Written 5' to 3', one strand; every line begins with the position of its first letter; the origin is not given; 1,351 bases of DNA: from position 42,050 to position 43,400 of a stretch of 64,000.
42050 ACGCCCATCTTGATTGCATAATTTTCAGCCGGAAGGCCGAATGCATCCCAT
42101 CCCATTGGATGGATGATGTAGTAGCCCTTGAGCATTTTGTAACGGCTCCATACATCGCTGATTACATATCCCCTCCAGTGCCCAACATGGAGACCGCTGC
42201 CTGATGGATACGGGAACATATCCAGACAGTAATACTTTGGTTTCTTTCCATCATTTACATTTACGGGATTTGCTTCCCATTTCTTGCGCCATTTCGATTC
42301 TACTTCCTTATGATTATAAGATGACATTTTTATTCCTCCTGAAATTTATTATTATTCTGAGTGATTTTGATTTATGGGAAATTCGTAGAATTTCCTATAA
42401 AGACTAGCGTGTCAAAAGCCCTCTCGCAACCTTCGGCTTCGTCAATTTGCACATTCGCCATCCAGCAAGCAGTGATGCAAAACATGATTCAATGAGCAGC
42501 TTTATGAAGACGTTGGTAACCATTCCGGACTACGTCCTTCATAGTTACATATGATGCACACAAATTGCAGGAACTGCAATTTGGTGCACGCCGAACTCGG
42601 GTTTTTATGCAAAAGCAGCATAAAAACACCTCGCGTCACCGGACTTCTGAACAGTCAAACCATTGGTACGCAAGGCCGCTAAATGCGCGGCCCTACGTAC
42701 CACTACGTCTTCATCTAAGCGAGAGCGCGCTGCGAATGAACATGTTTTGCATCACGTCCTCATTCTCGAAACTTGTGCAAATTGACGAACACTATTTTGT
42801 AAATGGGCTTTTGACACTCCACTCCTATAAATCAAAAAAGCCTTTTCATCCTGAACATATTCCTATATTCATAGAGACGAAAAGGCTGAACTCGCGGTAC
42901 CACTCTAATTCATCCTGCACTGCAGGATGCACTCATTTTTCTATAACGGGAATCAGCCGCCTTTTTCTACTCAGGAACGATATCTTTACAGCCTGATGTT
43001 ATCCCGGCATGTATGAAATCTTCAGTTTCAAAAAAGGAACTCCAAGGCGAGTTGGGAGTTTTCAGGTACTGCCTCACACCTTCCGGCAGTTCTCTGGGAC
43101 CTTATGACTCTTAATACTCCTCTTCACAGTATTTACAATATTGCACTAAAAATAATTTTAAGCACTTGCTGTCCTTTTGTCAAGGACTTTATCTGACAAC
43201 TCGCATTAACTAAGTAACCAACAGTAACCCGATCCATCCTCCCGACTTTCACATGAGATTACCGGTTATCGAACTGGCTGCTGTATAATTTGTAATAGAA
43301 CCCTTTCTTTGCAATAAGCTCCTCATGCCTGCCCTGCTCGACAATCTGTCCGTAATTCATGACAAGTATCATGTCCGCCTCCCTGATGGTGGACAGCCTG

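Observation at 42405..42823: Composite B(+)-A(+)-B(-) repeat cluster inserted between the leuS T-box riboswitch and the leuS coding sequence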

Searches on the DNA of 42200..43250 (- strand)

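Call 5: search_rna_families(source=window, start=42200, end=43250, threshold=evalue, max_evalue=1, show_alignments=2)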
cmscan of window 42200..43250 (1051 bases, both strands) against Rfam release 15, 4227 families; matches with E-value up to 1: 1.
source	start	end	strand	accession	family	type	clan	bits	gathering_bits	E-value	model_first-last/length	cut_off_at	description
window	42870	43136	-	RF00230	T-box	Cis-reg; leader;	-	120.8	93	5.6e-28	1-219/219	no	T-box leader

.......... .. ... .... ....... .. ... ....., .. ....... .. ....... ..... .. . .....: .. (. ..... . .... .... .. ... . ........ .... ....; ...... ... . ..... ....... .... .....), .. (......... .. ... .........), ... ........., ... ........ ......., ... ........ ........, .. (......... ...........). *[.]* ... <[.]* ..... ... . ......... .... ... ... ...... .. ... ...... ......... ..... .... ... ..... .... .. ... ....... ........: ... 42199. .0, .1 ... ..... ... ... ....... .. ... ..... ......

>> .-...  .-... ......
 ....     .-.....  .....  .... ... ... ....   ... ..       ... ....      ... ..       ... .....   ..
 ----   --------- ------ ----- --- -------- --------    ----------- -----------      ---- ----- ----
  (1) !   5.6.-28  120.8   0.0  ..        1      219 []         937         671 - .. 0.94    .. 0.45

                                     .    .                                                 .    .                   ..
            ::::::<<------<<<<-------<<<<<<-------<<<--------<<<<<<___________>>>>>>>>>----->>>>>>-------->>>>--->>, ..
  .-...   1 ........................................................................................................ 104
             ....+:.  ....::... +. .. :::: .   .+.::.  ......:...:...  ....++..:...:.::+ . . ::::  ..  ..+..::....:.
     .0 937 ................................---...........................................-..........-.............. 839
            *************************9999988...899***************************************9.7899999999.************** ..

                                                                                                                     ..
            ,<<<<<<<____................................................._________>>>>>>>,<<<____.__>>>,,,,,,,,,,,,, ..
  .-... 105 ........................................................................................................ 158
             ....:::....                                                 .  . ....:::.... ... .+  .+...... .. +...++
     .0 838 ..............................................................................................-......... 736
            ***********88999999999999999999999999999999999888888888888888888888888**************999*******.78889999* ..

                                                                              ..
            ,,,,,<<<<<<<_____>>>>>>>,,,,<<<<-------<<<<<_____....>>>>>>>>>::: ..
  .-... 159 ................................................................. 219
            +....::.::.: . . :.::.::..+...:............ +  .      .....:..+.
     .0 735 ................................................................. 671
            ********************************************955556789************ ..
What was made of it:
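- On T-box leader (RF00230) regulating leuS: CUC (Leu) followed by G at the specifier position, read from the cmscan alignment (call 5).
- Tried and rejected: Rfam at E<=1 over 42200-43250 (call 5).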

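Call 44: search_dna_similar(query=window:42395-42835:-, collection=plasmids, mode=distant, max_evalue=0.001, max_rows=15)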
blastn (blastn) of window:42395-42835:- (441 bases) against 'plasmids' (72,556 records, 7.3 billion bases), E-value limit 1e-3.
No match.
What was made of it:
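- Tried and rejected: blastn of the whole block against plasmids (call 44).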
